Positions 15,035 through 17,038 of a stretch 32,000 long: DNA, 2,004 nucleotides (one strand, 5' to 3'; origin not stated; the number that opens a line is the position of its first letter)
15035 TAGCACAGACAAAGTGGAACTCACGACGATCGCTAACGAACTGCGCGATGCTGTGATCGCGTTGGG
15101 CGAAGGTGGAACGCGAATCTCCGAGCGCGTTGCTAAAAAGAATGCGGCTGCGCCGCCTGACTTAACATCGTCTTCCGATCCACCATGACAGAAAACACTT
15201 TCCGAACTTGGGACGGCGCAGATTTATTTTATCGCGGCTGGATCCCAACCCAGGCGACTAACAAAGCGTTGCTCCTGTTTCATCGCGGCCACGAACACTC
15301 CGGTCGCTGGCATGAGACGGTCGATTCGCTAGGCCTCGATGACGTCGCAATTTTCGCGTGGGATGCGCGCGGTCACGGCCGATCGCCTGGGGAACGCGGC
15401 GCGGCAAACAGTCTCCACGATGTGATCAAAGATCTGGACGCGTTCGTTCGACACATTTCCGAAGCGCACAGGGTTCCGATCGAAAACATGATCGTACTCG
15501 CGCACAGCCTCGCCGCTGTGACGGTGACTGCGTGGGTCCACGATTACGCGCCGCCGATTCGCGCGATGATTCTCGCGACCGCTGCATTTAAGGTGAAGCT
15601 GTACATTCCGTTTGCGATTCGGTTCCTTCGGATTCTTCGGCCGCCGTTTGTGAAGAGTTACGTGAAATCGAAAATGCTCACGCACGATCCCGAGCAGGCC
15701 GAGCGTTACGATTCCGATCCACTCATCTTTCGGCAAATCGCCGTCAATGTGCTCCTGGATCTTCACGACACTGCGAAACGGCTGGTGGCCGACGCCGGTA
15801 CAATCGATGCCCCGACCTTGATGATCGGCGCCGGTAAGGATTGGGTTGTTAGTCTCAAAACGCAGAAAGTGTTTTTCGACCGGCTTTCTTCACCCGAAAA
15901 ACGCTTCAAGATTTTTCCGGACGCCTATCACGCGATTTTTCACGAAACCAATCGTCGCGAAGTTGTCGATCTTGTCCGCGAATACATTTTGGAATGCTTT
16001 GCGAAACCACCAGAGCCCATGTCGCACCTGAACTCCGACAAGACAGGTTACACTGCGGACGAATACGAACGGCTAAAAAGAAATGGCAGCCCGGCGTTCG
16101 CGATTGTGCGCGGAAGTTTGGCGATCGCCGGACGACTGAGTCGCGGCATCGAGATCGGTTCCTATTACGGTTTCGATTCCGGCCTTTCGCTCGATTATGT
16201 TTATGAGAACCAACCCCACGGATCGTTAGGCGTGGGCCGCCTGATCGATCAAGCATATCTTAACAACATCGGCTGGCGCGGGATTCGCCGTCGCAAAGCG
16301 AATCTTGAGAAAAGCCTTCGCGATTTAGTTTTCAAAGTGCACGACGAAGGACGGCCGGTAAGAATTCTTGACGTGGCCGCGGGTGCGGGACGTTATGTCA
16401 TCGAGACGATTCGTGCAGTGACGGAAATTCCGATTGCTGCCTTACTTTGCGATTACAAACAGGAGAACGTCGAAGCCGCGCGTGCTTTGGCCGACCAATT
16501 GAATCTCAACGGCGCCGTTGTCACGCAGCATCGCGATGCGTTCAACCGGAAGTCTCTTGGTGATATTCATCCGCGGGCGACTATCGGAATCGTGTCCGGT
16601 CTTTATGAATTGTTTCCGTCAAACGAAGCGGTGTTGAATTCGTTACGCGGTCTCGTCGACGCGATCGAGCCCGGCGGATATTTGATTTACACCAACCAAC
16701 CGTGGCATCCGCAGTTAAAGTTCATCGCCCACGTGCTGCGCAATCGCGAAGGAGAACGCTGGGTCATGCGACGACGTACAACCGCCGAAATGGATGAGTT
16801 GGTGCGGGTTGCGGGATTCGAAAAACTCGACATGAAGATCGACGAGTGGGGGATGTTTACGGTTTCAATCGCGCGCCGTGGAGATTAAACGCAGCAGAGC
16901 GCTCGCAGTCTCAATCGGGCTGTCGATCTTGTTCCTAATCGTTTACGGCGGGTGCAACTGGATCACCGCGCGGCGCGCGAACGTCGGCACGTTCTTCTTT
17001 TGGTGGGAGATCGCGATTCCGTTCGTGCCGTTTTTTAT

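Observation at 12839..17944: Six translationally coupled membrane-lipid genes that look like a self-contained, uncharacterised phospholipid pathway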

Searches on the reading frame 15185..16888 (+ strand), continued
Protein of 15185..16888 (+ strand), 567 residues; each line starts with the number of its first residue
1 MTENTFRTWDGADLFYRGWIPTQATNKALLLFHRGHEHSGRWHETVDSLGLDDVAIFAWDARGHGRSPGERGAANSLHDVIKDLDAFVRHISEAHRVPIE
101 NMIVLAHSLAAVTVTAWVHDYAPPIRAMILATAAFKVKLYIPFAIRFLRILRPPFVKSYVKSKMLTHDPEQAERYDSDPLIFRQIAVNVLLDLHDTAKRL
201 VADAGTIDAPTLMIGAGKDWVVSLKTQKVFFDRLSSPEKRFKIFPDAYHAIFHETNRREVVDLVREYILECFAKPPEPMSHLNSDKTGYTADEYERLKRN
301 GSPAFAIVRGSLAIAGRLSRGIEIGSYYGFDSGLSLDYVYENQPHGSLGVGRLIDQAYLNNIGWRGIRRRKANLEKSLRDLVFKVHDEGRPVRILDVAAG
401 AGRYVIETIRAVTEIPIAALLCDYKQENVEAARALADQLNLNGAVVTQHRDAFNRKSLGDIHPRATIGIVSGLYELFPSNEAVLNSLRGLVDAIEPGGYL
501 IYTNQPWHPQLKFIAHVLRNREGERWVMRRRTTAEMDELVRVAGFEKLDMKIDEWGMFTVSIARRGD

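Call 66: get_annotated_region(hit=H1, flank=6000)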
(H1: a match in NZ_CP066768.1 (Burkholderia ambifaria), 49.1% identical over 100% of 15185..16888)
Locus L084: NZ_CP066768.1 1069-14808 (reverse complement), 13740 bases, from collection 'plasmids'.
description: Burkholderia ambifaria strain BJQ0010 plasmid unnamed5, complete sequence
organism: Burkholderia ambifaria (NCBI taxid 152480)
taxonomy: Bacteria; Pseudomonadota; Betaproteobacteria; Burkholderiales; Burkholderiaceae; Burkholderia; Burkholderia ambifaria
host: -; source: Cell culture,Baijiu fermentation starter; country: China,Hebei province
typing (MOB-suite, as given by PLSDB): non-mobilizable
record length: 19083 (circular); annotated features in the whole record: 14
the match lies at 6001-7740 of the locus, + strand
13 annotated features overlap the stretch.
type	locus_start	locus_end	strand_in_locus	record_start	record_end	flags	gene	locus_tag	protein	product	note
CDS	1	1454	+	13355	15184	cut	-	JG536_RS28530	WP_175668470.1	methyl-accepting chemotaxis protein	GO:0007165 - signal transduction [Evidence IEA]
CDS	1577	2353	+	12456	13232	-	-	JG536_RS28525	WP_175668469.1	hypothetical protein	-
CDS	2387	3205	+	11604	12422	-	-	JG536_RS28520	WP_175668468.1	topoisomerase IV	-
CDS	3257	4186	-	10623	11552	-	-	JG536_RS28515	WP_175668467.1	phosphatidate cytidylyltransferase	-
CDS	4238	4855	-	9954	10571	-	-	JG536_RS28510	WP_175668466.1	lysophospholipid acyltransferase family protein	-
CDS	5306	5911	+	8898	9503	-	-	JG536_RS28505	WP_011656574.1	CDP-alcohol phosphatidyltransferase family protein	GO:0008654 - phospholipid biosynthetic process [Evidence IEA]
CDS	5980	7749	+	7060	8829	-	-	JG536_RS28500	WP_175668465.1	bifunctional alpha/beta hydrolase/class I SAM-dependent methyltransferase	-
CDS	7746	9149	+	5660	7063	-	-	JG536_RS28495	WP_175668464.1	phosphatase PAP2/dual specificity phosphatase family protein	-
CDS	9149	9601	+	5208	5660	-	-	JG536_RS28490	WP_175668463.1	hypothetical protein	-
CDS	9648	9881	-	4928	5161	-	-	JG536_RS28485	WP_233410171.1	diguanylate cyclase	-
CDS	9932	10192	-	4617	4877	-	-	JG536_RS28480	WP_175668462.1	hypothetical protein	-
CDS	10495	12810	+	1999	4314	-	bcsB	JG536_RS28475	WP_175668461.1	cellulose biosynthesis cyclic di-GMP-binding regulatory protein BcsB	-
CDS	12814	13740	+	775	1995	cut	bcsZ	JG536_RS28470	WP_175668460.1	cellulose synthase complex periplasmic endoglucanase BcsZ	GO:0005975 - carbohydrate metabolic process [Evidence IEA]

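Call 67: get_annotated_region(hit=H2, flank=6000)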
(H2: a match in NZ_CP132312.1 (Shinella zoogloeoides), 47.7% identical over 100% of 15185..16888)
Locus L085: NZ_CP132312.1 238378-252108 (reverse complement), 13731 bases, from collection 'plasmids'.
description: Shinella zoogloeoides strain UPHL-collab-1 plasmid unnamed2, complete sequence
organism: Shinella zoogloeoides (NCBI taxid 352475)
taxonomy: Bacteria; Pseudomonadota; Alphaproteobacteria; Hyphomicrobiales; Rhizobiaceae; Shinella; Shinella zoogloeoides
host: -; source: Homo sapiens; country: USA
typing (MOB-suite, as given by PLSDB): non-mobilizable
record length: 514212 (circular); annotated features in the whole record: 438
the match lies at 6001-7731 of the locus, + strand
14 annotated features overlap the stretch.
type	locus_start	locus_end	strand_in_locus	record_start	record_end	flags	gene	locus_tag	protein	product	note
CDS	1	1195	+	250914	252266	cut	-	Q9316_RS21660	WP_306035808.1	LLM class flavin-dependent oxidoreductase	-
CDS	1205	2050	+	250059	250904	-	-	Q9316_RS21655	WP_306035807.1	ABC transporter permease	-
CDS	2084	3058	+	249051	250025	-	-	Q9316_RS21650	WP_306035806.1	ABC transporter substrate-binding protein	-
CDS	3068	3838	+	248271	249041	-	-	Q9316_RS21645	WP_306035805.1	ABC transporter ATP-binding protein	-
CDS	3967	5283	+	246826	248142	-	-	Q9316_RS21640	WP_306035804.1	replication-associated recombination protein A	GO:0006260 - DNA replication [Evidence IEA]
CDS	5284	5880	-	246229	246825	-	-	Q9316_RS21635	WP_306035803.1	CDP-alcohol phosphatidyltransferase family protein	GO:0008654 - phospholipid biosynthetic process [Evidence IEA]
CDS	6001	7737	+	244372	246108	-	-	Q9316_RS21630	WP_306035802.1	bifunctional alpha/beta hydrolase/class I SAM-dependent methyltransferase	-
CDS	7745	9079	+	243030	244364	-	-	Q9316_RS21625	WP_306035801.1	phosphatase PAP2/dual specificity phosphatase family protein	-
CDS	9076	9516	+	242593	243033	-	-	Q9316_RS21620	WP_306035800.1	hypothetical protein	-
CDS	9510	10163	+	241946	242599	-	-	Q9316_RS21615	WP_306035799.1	lysophospholipid acyltransferase family protein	-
CDS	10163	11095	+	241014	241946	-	-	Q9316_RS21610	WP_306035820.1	phosphatidate cytidylyltransferase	-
CDS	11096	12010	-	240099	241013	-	-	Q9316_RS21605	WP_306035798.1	carbon-nitrogen hydrolase family protein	-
CDS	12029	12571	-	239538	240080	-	-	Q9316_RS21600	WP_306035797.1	Lrp/AsnC family transcriptional regulator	-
CDS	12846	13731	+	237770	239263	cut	-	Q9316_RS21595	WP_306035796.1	amino acid permease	GO:0055085 - transmembrane transport [Evidence IEA]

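Call 68: get_annotated_region(hit=H28, flank=6000)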
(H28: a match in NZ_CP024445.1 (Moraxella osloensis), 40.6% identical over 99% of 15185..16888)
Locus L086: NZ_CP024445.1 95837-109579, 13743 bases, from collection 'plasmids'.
description: Moraxella osloensis strain NP7 plasmid pNP7-2, complete sequence
organism: Moraxella osloensis (NCBI taxid 34062)
taxonomy: Bacteria; Pseudomonadota; Gammaproteobacteria; Moraxellales; Moraxellaceae; Moraxella; Moraxella osloensis
host: -; source: Homo sapiens,single cell,skin swab; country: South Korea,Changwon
typing (MOB-suite, as given by PLSDB): mobilizable; replicon rep_cluster_263; relaxase MOBP
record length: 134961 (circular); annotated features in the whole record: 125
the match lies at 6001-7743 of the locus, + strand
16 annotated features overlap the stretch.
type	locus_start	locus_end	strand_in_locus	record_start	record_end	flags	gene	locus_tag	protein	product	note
CDS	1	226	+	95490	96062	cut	-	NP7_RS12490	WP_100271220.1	TetR/AcrR family transcriptional regulator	GO:0006355 - regulation of DNA-templated transcription [Evidence IEA]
CDS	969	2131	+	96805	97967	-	-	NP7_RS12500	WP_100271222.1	IS3 family transposase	-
CDS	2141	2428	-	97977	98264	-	-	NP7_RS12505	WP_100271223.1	DUF2235 domain-containing protein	-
CDS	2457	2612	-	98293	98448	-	-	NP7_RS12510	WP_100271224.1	transposase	GO:0006313 - DNA transposition [Evidence IEA]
CDS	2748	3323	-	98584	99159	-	-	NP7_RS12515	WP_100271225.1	DJ-1/PfpI family protein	-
CDS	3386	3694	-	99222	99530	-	-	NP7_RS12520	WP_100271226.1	DUF1272 domain-containing protein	-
CDS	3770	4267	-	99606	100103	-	-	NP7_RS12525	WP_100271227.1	OsmC family protein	-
CDS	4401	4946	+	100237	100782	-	-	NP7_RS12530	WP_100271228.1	TetR/AcrR family transcriptional regulator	GO:0006355 - regulation of DNA-templated transcription [Evidence IEA]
CDS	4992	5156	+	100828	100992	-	-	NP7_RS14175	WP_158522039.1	hypothetical protein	-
CDS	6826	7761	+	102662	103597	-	-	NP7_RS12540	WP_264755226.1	class I SAM-dependent methyltransferase family protein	-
CDS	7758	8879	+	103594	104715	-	-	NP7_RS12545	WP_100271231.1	patatin-like phospholipase family protein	GO:0006629 - lipid metabolic process [Evidence IEA]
CDS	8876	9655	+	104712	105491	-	-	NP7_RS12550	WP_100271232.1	SDR family NAD(P)-dependent oxidoreductase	-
CDS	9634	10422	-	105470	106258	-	-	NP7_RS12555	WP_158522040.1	phosphatidate cytidylyltransferase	-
CDS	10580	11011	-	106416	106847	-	-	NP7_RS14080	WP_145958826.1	hypothetical protein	-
CDS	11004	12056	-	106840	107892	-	-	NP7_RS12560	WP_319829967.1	transposase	-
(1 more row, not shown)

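Call 69: get_annotated_region(hit=H29, flank=6000)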
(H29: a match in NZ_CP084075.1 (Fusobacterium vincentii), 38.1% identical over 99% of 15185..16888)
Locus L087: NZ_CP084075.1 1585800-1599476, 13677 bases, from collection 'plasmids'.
description: Fusobacterium vincentii strain SB055 plasmid pSB055A, complete sequence
organism: Fusobacterium vincentii (NCBI taxid 155615)
taxonomy: Bacteria; Fusobacteriota; Fusobacteriia; Fusobacteriales; Fusobacteriaceae; Fusobacterium; Fusobacterium vincentii
host: -; source: -; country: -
typing (MOB-suite, as given by PLSDB): non-mobilizable
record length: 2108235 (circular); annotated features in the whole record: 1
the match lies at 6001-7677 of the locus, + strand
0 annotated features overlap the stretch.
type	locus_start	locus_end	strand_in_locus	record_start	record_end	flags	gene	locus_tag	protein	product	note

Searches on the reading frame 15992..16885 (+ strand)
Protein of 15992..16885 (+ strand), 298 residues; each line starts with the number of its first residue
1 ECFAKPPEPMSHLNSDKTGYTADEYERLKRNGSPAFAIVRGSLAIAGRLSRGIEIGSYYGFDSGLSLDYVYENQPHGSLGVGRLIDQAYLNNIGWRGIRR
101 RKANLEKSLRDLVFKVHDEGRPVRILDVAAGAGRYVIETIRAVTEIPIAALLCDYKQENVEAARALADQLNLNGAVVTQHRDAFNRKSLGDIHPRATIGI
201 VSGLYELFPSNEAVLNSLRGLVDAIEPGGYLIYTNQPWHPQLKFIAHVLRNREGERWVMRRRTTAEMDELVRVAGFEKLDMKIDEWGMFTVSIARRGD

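Call 29: search_solved_structures(query=A1, max_evalue=10, show_alignments=2)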
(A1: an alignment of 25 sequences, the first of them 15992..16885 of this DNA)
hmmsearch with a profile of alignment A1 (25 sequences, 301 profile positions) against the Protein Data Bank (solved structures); distinct sequences matched with E-value up to 10: 22.
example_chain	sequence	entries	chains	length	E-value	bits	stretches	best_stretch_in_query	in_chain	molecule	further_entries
2b3t_A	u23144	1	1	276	0.0009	21.7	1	123-189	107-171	Protein methyltransferase hemK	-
1t43_A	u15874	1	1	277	0.00091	21.7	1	123-189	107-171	Protein methyltransferase hemK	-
6uak_A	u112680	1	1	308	0.0039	19.7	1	103-186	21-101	SAM dependent methyltransferase LahSB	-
1wzn_A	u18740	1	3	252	0.0052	19.2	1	107-241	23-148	SAM-dependent methyltransferase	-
1xxl_A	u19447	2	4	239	0.054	15.9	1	122-235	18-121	YcgJ protein | ycgJ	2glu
9ri2_A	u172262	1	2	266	0.089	15.2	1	126-236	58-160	Methyltransferase, putative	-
7ehf_A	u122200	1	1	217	0.16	14.4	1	105-234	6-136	16S rRNA methyltransferase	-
3mgg_A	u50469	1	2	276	0.21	13.9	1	126-188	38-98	Methyltransferase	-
3dh0_A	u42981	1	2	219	0.21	13.9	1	125-183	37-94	SAM dependent methyltransferase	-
9fce_A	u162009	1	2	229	0.32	13.4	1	125-237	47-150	SAM dependent methyltransferase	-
9dg7_A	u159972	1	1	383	0.48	12.8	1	127-191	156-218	Tetrahydroprotoberberine N-methyltransferase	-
9dg8_A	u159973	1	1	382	0.49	12.7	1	127-191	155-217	Tetrahydroprotoberberine N-methyltransferase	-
9dg9_A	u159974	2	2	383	0.55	12.6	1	127-191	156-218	Tetrahydroprotoberberine N-methyltransferase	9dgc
1dl5_A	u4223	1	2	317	0.55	12.6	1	121-187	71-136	PROTEIN-L-ISOASPARTATE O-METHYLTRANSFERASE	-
2gpy_A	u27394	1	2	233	0.56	12.5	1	116-188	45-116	O-methyltransferase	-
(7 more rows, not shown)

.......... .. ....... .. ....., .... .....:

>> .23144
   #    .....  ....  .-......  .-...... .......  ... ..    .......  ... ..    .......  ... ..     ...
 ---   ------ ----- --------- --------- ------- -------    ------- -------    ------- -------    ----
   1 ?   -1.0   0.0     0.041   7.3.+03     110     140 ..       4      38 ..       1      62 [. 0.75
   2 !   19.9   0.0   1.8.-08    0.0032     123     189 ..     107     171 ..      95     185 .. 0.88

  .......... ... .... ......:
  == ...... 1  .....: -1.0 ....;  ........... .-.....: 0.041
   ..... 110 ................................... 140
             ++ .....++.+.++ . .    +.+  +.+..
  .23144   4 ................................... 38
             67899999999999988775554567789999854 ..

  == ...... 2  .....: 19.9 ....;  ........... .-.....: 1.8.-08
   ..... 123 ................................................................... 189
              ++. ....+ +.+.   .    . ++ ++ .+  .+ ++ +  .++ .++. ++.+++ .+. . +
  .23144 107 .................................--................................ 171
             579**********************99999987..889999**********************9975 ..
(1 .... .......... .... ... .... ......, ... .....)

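Call 47: find_homologous_proteins(query=A1, max_evalue=0.00001)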
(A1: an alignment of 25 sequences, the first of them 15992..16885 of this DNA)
Query A1 (25 sequences) (298 aa, profile of the alignment): 1662 proteins with E <= 0.00001 among 8000 candidates; the best 120 are listed.
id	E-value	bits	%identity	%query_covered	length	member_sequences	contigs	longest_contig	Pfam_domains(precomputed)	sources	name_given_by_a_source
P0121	4.3e-147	507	61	99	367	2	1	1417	PF13649.13,PF12146.16,PF12147.15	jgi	jgi:SAM-dependent methyltransferase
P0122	2.5e-146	505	50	99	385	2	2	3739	PF12146.16,PF12147.15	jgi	jgi:SAM-dependent methyltransferase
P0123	8.7e-146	503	53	99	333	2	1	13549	PF13847.13,PF13649.13,PF12147.15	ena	-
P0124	1.4e-145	502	61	99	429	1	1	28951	PF13847.13,PF12146.16,PF12147.15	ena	-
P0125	4.7e-145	500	61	99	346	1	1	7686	PF12147.15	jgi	jgi:SAM-dependent methyltransferase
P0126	7.1e-145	500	60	100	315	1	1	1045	PF13847.13,PF12147.15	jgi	jgi:SAM-dependent methyltransferase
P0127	8.3e-145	500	61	99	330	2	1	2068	PF13847.13,PF12147.15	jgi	jgi:SAM-dependent methyltransferase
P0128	1.5e-144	499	61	99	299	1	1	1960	PF12147.15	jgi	jgi:SAM-dependent methyltransferase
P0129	2.2e-144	498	68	100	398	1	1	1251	PF12146.16,PF12147.15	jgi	jgi:SAM-dependent methyltransferase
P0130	2.5e-144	498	59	100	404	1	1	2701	PF13847.13,PF13489.13,PF13649.13,PF12146.16,PF12147.15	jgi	jgi:SAM-dependent methyltransferase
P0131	3.8e-144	498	68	99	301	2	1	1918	PF13847.13,PF12147.15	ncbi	ncbi:MAG: class I SAM-dependent methyltransferase family protein, partial [Candidatus Udaeobacter sp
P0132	4.4e-144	497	62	96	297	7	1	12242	PF13847.13,PF13649.13,PF12147.15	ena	-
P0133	4.8e-144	497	59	99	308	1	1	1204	PF12147.15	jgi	jgi:SAM-dependent methyltransferase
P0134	8.5e-144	496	62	99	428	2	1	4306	PF12146.16,PF12147.15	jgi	jgi:hypothetical protein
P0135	1.1e-143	496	61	100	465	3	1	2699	PF13847.13,PF12146.16,PF12147.15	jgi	jgi:SAM-dependent methyltransferase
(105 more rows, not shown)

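Call 56: predict_structure(alignment_id=A2)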
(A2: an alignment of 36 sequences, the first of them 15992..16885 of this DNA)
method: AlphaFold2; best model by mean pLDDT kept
length: 298 residues; sequences in the alignment: 36
mean_pLDDT: 93.1   pTM: 0.90
mean pLDDT of the five models: 93.1, 92.4, 88.9, 88.2, 85.8
residues with pLDDT >= 90: 255; 70-90: 34; 50-70: 8; < 50: 1
segments of 3 or more residues with pLDDT < 50: none
pLDDT, mean of each block of 10 residues (from residue 1): 63 91 92 88 91 94 94 93 94 94 98 98 97 97 98 96 97 95 94 97 82 95 98 93 93 91 94 98 95 96
secondary structure, 60 per line:
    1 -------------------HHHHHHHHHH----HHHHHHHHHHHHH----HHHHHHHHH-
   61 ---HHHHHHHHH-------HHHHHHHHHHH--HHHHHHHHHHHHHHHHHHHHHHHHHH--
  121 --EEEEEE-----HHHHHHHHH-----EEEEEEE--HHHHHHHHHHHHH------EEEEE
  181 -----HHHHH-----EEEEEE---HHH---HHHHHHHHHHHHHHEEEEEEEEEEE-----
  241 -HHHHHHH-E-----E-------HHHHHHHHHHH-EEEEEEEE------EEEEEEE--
elements in order: H20-29 H34-46 H51-59 H64-72 H80-90 H93-118 E123-128 H134-142 E148-154 H157-169 E176-180 H186-190 E196-201 H211-224 E225-235 H242-248 H264-274 E276-283 E290-296

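Call 61: fold_search(model_id=the predicted structure, library=pdb)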
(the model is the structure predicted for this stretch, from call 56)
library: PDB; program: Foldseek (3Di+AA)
matches with E <= 10: 1934; with E <= 0.001: 1154
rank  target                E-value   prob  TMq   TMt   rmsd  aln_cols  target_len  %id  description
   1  3ocj                  4.4e-14  1.00  0.69  0.69  11.2       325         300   18  The crystal structure of a possilbe exported protein from Bordetella parapertussis (released 2010-10-06)
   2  4qvg_B                4.9e-12  1.00  0.49  0.43  13.0       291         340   20  Crystal structure of S-adenosylmethionine-dependent methyltransferase SibL in its apo form (released 2015-05-27)
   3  1xds_A                8.4e-12  1.00  0.50  0.45  14.0       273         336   19  Crystal structure of Aclacinomycin-10-hydroxylase (RdmB) in complex with S-adenosyl-L-methionine (SAM) and 11-deoxy-be (released 2004-11-23)
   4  3mcz_A                9.4e-12  1.00  0.50  0.45  17.0       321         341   17  The Structure of an O-methyltransferase family protein from Burkholderia thailandensis. (released 2010-05-26)
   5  4qvg_A                1.1e-11  1.00  0.50  0.44  12.9       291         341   18  Crystal structure of S-adenosylmethionine-dependent methyltransferase SibL in its apo form (released 2015-05-27)
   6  3mcz_B                1.9e-11  1.00  0.50  0.45   6.6       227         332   15  The Structure of an O-methyltransferase family protein from Burkholderia thailandensis. (released 2010-05-26)
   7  8rxg                  3.9e-11  1.00  0.50  0.45  17.2       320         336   16  Crystal structure of alpha-keto C-methyl transferase SgvM bound to SAM (released 2024-07-24)
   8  1xds_B                4.1e-11  1.00  0.49  0.44  16.8       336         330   17  Crystal structure of Aclacinomycin-10-hydroxylase (RdmB) in complex with S-adenosyl-L-methionine (SAM) and 11-deoxy-be (released 2004-11-23)
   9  1qzz                  4.6e-11  1.00  0.47  0.41   3.9       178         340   23  Crystal structure of aclacinomycin-10-hydroxylase (RdmB) in complex with S-adenosyl-L-methionine (SAM) (released 2003-11-25)
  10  1tw2_A                1.0e-10  1.00  0.47  0.42  11.8       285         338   16  Crystal structure of Carminomycin-4-O-methyltransferase (DnrK) in complex with S-adenosyl-L-homocystein (SAH) and 4-me (released 2004-09-14)
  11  6pve_A                1.2e-10  1.00  0.50  0.54   5.1       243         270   14  Structure of Nicotinamide N-Methyltransferase (NNMT) in complex with inhibitor LL319 (released 2019-11-27)
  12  4pne_B                1.4e-10  1.00  0.47  0.51   5.0       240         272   18  Crystal Structure of the [4+2]-Cyclase SpnF (released 2015-02-18)
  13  7nbj_A                1.4e-10  1.00  0.46  0.50   5.7       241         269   14  Co-crystal structure of Human Nicotinamide N-methyltransferase (NNMT) with the bisubstrate-like inhibitor (1) (released 2021-03-17)
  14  7ux8_A                1.4e-10  1.00  0.50  0.40   9.3       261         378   17  Crystal structure of MfnG, an L- and D-tyrosine O-methyltransferase from the marformycin biosynthesis pathway of Strep (released 2022-09-28)
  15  6chh_A                1.5e-10  1.00  0.51  0.56   7.6       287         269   14  Structure of human NNMT in complex with bisubstrate inhibitor MS2756 (released 2018-06-13)
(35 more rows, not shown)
